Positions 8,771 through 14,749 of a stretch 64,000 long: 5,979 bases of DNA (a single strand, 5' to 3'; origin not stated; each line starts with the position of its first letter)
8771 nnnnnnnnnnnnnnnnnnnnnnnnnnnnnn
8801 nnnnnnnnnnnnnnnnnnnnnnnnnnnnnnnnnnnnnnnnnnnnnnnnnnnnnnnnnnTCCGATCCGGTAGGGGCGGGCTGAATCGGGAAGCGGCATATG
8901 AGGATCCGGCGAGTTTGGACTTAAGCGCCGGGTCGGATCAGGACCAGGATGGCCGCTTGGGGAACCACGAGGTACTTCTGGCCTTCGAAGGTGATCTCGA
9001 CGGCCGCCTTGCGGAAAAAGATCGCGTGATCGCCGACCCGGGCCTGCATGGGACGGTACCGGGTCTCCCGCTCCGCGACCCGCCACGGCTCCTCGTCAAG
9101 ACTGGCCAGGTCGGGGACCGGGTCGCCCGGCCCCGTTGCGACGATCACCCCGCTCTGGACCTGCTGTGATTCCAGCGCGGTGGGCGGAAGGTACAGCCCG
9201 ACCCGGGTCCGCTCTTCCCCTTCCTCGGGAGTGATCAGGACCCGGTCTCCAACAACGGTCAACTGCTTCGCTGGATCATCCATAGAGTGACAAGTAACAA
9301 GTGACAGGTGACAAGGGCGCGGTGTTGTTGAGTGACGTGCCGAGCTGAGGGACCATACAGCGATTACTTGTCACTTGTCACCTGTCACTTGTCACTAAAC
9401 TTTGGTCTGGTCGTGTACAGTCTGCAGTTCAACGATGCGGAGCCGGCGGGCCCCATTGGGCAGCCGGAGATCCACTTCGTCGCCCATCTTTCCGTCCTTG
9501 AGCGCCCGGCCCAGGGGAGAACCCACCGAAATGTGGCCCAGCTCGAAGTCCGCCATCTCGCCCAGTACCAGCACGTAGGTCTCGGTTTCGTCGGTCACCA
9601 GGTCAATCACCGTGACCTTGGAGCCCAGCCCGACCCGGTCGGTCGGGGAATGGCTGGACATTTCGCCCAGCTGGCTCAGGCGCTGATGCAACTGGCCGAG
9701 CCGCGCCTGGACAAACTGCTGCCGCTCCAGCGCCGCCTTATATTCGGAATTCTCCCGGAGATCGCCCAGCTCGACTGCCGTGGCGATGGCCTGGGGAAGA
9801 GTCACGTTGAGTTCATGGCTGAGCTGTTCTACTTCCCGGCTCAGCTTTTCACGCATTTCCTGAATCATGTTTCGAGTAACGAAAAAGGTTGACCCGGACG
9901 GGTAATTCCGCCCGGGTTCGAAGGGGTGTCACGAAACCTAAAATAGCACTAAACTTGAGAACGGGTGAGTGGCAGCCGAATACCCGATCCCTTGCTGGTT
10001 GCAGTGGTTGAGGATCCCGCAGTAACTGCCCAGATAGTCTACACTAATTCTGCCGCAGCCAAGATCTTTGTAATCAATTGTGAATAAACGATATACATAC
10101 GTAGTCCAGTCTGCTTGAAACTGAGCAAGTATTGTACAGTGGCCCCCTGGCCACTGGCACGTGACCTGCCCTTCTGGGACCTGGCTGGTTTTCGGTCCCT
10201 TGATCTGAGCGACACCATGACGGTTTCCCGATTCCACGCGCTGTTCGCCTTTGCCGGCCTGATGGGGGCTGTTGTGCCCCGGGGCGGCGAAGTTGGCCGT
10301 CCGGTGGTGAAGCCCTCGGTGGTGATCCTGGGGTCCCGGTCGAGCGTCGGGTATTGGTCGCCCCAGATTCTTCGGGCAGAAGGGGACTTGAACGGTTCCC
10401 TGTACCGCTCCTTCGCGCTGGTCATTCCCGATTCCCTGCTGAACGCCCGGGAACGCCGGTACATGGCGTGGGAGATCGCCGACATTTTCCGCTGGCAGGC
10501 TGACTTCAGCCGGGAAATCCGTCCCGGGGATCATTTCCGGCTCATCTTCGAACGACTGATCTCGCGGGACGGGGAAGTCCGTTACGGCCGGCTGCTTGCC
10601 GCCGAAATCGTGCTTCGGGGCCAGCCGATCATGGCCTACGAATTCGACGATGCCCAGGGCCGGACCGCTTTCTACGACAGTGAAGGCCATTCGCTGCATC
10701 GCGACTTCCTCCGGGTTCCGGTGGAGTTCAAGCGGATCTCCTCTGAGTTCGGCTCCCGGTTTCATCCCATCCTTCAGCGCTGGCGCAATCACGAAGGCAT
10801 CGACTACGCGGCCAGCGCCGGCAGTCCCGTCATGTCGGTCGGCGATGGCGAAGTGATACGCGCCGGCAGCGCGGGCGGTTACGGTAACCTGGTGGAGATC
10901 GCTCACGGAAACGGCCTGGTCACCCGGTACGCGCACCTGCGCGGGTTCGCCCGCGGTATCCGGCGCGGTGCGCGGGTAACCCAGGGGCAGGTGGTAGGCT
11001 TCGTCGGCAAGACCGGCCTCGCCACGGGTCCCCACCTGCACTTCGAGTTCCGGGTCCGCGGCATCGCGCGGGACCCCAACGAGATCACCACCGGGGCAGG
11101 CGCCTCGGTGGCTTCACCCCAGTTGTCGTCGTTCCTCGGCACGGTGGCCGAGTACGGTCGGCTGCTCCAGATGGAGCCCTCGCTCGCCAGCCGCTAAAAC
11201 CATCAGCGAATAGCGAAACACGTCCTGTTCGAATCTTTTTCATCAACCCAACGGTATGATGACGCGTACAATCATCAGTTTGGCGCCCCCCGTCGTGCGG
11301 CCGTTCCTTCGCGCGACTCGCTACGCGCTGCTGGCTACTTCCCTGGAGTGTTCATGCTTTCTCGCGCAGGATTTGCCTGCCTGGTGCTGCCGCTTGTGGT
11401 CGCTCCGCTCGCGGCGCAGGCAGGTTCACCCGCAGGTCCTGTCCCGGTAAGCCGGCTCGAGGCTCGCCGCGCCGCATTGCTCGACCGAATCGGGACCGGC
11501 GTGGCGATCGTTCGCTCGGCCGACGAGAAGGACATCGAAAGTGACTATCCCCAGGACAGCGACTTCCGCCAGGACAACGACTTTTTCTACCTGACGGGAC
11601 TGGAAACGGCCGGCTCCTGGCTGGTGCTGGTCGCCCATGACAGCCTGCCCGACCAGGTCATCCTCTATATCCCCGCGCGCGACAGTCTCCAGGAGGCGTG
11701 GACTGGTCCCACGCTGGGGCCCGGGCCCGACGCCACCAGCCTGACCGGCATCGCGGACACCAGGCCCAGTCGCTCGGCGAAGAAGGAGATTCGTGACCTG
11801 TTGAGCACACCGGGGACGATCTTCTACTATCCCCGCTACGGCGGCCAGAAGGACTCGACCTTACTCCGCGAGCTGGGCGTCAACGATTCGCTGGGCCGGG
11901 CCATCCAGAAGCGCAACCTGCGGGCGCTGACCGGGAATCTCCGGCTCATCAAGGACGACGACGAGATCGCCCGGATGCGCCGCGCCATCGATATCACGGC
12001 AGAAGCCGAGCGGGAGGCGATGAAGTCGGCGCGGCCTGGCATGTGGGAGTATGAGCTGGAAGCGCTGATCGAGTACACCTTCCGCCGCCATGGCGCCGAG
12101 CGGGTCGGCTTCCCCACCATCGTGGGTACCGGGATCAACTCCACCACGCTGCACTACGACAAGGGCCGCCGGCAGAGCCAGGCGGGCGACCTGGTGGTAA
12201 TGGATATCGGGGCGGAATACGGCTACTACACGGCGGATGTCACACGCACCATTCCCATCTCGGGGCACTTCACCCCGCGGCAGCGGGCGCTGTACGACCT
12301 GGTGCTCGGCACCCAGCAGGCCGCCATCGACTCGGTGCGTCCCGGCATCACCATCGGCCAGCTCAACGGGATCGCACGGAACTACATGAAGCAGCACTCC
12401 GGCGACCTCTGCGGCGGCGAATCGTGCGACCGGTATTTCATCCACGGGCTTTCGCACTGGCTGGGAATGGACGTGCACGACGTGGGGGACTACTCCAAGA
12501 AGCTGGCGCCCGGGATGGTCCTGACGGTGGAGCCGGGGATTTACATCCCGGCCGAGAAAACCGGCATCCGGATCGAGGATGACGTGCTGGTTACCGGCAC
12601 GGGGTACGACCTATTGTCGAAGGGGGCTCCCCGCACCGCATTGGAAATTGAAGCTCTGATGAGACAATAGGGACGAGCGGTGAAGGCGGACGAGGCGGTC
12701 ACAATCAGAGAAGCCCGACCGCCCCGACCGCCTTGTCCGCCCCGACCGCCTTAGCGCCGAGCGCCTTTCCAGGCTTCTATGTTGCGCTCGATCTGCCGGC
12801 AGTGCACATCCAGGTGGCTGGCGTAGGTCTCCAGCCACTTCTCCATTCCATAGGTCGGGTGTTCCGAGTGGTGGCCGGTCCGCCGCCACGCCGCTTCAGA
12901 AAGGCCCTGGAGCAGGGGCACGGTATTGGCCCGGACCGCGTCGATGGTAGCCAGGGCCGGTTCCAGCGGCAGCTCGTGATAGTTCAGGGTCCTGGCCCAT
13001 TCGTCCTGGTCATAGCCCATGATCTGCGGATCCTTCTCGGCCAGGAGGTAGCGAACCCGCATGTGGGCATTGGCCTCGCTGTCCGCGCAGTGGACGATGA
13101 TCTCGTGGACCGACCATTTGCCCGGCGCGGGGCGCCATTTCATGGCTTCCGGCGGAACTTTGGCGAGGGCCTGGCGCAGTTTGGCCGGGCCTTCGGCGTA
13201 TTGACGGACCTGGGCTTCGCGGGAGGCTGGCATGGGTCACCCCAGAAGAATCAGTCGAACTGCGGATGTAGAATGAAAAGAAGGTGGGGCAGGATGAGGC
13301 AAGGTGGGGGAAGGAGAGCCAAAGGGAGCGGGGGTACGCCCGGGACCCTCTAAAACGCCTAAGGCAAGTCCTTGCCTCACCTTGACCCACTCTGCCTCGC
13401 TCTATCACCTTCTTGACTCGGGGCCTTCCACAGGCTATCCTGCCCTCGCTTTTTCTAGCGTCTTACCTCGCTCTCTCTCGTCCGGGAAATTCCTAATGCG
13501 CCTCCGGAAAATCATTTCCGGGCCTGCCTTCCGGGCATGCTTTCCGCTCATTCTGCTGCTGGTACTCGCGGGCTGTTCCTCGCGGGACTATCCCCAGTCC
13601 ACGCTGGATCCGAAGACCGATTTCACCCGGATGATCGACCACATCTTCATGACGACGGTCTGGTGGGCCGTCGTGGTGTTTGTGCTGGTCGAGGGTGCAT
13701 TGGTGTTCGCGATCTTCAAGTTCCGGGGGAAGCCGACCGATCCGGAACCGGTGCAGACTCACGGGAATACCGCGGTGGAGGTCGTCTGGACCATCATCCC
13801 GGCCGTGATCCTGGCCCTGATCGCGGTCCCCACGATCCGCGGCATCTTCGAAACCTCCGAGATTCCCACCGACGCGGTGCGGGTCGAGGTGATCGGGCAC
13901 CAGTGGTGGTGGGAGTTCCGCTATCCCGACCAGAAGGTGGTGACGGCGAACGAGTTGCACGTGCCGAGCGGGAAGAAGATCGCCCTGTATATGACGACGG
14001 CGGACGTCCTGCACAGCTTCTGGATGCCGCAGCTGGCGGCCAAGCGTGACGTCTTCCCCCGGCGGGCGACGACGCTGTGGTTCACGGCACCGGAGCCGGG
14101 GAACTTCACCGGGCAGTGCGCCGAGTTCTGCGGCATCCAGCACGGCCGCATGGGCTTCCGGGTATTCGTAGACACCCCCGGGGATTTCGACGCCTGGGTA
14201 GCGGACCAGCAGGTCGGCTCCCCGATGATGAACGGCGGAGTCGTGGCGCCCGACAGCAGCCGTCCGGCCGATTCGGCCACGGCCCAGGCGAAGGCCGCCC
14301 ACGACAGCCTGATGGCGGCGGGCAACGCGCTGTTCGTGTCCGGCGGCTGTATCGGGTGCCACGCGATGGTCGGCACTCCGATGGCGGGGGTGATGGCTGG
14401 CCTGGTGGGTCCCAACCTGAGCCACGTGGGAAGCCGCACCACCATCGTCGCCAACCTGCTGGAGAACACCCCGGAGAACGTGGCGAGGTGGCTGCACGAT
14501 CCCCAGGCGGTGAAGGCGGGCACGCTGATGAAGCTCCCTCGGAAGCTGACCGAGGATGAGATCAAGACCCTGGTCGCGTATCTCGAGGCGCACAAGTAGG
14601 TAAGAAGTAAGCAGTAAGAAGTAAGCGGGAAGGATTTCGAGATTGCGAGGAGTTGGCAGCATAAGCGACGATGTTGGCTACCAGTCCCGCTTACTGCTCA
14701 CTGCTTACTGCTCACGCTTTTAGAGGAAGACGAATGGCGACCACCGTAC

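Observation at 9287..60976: Recurring intergenic architecture: hairpins whose two arms are short tandem-repeat arrays (period 7-10 nt), at least 11 loci in 64 kb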

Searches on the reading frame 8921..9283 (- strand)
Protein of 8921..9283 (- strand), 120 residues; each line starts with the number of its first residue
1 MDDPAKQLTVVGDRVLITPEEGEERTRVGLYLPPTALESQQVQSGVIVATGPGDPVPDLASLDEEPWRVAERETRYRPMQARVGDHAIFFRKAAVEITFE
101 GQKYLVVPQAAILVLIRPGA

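Call 6: search_protein_families(library=pfam, proteins=[window:8921-9283:-])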
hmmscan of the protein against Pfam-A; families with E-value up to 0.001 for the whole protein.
window:8921-9283:- (120 aa): 1 family
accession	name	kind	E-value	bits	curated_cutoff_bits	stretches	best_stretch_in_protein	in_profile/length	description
PF00166.26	Cpn10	-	1.7e-13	50.8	21.1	1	9-55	3-47/93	Chaperonin 10 Kd subunit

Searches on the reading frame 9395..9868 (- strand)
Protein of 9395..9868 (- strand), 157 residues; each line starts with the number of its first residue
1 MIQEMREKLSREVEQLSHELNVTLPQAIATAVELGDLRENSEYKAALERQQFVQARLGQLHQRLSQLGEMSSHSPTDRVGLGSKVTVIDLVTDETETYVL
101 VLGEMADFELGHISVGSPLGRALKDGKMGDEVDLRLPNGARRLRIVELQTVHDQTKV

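Call 6: search_protein_families(library=pfam, proteins=[window:9395-9868:-])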
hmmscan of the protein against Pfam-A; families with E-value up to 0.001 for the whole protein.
window:9395-9868:- (157 aa): 2 families
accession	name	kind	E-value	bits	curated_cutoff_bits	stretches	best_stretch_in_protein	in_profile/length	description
PF01272.25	GreA_GreB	-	4e-19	68.8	26.9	1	75-148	2-75/77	Transcription elongation factor, GreA/GreB, C-term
PF03449.20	GreA_GreB_N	-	1.4e-14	54.4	24.5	1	3-66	5-68/71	Transcription elongation factor, N-terminal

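Call 24: find_encoding_contigs(protein=window:9395-9868:-, flank=10000, max_places=6)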
Protein window:9395-9868:- (157 aa): 2 contigs read that carry it; 2 places shown.
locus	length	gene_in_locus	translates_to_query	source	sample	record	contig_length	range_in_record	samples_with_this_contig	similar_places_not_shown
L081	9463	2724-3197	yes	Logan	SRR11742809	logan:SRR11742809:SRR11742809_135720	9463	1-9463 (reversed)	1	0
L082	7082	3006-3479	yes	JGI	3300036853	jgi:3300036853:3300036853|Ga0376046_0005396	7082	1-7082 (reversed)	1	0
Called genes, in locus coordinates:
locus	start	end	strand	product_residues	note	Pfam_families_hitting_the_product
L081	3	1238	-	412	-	?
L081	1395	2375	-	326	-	PF19425:Csd3_N2, PF01551:Peptidase_M23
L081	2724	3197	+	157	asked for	PF03449:GreA_GreB_N, PF01272:GreA_GreB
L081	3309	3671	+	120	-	PF00166:Cpn10 (weak)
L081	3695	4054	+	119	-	-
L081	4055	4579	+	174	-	-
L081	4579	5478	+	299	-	PF07992:Pyr_redox_2, PF13738:Pyr_redox_3 (faint)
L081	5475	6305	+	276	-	PF12146:Hydrolase_4, PF00561:Abhydrolase_1, PF12697:Abhydrolase_6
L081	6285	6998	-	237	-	PF01027:Bax1-I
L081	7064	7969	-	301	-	PF14257:DUF4349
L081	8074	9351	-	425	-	-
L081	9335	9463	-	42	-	?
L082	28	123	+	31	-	-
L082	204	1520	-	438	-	PF05195:AMP_N, PF00557:Peptidase_M24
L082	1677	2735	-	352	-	PF19425:Csd3_N2, PF01551:Peptidase_M23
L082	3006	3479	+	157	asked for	PF03449:GreA_GreB_N, PF01272:GreA_GreB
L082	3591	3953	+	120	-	PF00166:Cpn10 (weak)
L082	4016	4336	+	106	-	-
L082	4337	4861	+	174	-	-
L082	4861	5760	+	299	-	PF07992:Pyr_redox_2, PF13738:Pyr_redox_3 (faint)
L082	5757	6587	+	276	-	PF12146:Hydrolase_4, PF00561:Abhydrolase_1, PF12697:Abhydrolase_6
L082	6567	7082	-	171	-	?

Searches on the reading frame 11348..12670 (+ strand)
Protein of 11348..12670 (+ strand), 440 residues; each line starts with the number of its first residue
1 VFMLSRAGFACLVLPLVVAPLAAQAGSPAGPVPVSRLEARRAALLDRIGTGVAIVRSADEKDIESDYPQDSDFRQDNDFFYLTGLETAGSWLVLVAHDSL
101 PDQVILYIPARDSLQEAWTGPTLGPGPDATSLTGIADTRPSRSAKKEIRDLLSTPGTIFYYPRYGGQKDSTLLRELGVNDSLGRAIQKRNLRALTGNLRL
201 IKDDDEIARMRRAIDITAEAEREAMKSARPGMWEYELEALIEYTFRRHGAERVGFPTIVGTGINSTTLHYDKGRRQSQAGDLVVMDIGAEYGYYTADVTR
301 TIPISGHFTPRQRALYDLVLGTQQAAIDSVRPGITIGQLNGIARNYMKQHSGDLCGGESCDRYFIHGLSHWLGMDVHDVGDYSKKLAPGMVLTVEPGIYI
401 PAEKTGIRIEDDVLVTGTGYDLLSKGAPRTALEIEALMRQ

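Call 6: search_protein_families(library=pfam, proteins=[window:11348-12670:+])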
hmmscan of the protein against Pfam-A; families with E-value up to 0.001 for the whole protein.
window:11348-12670:+ (440 aa): 2 families
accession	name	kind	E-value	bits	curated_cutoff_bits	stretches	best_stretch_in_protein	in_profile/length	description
PF00557.29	Peptidase_M24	-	8.6e-65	218.8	23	1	209-416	2-207/208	Metallopeptidase family M24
PF05195.22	AMP_N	-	2.2e-21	76.2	24.6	1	39-155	3-117/121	Aminopeptidase P, N-terminal domain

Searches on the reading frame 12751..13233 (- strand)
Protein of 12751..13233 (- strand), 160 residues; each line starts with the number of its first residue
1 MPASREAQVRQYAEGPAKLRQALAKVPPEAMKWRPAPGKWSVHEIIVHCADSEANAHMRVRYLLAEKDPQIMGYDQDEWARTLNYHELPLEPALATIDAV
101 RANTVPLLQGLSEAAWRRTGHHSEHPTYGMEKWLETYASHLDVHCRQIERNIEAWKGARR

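Call 6: search_protein_families(library=pfam, proteins=[window:12751-13233:-])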
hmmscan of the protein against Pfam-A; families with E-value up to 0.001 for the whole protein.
window:12751-13233:- (160 aa): 1 family
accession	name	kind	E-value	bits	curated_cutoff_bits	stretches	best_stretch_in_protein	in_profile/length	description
PF12867.12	DinB_2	-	7.3e-20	72.1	24.8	1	11-148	1-128/128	DinB superfamily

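Call 26: find_homologous_proteins(query=window:12751-13233:-, max_evalue=1e-30)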
Query window:12751-13233:- (160 aa): 1123 proteins with E <= 1e-30 among 1193 candidates; the best 120 are listed.
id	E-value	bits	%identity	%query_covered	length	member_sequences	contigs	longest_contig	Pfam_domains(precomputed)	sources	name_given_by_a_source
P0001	1.7e-102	358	98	100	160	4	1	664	PF12867.13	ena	-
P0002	1.2e-96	339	91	100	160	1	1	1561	PF12867.13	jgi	jgi:hypothetical protein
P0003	3.4e-90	318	85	100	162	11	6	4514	PF12867.13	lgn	-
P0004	2.7e-88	312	86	100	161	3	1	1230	PF12867.13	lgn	-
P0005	1.6e-84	299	79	100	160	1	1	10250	PF12867.13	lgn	-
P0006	1.2e-80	287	78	100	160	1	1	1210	PF12867.13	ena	-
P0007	2.0e-78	280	75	98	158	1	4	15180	PF12867.13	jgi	jgi:hypothetical protein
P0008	5.8e-78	278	74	98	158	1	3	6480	PF12867.13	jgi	jgi:hypothetical protein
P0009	1.7e-76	273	74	98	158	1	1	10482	PF12867.13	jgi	jgi:hypothetical protein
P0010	1.7e-76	273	73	99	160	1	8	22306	PF12867.13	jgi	jgi:hypothetical protein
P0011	6.3e-76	271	73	98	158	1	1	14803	PF12867.13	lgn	-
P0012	1.0e-75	271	71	100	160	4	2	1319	PF12867.13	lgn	-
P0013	2.0e-75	270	71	99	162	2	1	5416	PF12867.13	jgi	jgi:hypothetical protein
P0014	3.0e-75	269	71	98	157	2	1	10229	PF12867.13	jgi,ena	jgi:hypothetical protein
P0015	4.5e-75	269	71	98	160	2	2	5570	PF12867.13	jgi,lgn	jgi:hypothetical protein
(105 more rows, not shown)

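Call 27: find_encoding_contigs(protein=P0001, flank=10000, max_places=3)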
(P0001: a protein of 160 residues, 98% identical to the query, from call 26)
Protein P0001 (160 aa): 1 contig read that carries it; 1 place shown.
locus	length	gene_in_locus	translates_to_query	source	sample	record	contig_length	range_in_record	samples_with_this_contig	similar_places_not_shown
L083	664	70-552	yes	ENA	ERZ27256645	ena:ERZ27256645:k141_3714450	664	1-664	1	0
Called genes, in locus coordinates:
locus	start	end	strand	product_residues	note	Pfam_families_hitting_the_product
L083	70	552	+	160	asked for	PF12867:DinB_2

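Call 28: find_encoding_contigs(protein=P0002, flank=10000, max_places=3)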
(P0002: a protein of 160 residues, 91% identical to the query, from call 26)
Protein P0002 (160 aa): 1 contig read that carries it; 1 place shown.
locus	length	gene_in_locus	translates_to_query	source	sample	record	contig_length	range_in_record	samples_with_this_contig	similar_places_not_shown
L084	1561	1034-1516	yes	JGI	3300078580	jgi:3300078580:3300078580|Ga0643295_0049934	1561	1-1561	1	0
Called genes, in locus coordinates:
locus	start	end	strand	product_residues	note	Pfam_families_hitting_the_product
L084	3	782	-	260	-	?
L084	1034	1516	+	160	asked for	PF12867:DinB_2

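Call 29: find_encoding_contigs(protein=P0003, flank=10000, max_places=6)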
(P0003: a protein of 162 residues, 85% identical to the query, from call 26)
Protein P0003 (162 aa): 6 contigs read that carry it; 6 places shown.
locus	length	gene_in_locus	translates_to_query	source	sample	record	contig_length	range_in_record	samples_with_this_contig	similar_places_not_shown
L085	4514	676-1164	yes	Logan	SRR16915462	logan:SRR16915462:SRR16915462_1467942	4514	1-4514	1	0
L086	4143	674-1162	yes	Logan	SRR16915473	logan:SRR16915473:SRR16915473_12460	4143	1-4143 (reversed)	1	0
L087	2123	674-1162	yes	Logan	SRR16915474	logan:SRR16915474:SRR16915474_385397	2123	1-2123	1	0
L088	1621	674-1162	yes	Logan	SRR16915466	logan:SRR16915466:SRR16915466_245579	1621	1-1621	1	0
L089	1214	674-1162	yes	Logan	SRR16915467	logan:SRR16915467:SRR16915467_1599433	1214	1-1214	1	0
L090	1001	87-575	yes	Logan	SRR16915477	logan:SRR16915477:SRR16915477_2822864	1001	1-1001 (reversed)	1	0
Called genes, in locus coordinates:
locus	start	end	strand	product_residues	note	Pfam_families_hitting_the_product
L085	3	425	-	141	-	?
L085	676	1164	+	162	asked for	PF12867:DinB_2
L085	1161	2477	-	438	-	PF05195:AMP_N, PF00557:Peptidase_M24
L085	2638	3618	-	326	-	PF19425:Csd3_N2, PF01551:Peptidase_M23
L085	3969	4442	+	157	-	PF03449:GreA_GreB_N, PF01272:GreA_GreB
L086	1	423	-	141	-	?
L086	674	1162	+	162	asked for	PF12867:DinB_2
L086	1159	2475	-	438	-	PF05195:AMP_N, PF00557:Peptidase_M24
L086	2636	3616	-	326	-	PF19425:Csd3_N2, PF01551:Peptidase_M23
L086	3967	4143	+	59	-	?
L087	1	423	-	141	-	?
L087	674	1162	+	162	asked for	PF12867:DinB_2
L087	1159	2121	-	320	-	?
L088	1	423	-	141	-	?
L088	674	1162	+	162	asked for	PF12867:DinB_2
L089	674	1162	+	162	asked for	PF12867:DinB_2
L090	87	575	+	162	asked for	PF12867:DinB_2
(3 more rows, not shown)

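Call 30: find_encoding_contigs(protein=P0005, flank=10000, max_places=3)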
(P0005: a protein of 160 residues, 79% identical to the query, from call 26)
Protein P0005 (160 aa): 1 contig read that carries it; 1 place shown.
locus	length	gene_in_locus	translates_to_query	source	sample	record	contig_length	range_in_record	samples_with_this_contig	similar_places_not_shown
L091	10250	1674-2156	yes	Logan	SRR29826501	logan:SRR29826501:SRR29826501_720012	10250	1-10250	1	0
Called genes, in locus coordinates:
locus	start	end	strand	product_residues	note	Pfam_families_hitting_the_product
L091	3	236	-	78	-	?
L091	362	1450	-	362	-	PF02790:COX2_TM, PF00116:COX2, PF00034:Cytochrom_C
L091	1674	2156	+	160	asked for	PF12867:DinB_2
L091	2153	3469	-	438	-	PF05195:AMP_N, PF00557:Peptidase_M24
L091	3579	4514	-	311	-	PF19425:Csd3_N2, PF01551:Peptidase_M23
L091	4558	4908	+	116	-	-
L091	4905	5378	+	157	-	PF03449:GreA_GreB_N, PF01272:GreA_GreB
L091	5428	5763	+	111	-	PF00166:Cpn10 (weak)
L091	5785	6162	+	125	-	-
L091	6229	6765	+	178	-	-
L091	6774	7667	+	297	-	PF00890:FAD_binding_2 (weak), PF01134:GIDA (faint), PF01266:DAO (faint), PF03486:HI0933_like (faint), PF07992:Pyr_redox_2, PF13738:Pyr_redox_3 (faint)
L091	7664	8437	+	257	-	PF00561:Abhydrolase_1, PF01738:DLH (faint), PF12146:Hydrolase_4, PF12697:Abhydrolase_6, PF20408:Abhydrolase_11 (faint), PF00326:Peptidase_S9 (faint)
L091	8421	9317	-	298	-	PF14257:DUF4349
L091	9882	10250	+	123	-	?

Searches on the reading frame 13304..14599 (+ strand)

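Call 6: search_protein_families(library=pfam, proteins=[window:13304-14599:+])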
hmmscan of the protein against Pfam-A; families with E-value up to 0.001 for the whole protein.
window:13304-14599:+ (431 aa): 3 families
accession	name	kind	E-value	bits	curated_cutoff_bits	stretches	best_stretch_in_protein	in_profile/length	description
PF00116.26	COX2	-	7.4e-20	71.5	22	1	215-284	45-114/120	Cytochrome C oxidase subunit II, periplasmic domain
PF02790.20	COX2_TM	-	9.7e-13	48.5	22.8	1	110-178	18-86/88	Cytochrome C oxidase subunit II, transmembrane domain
PF00034.26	Cytochrom_C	-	1.7e-09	39.3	21.3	1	338-429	2-88/90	Cytochrome c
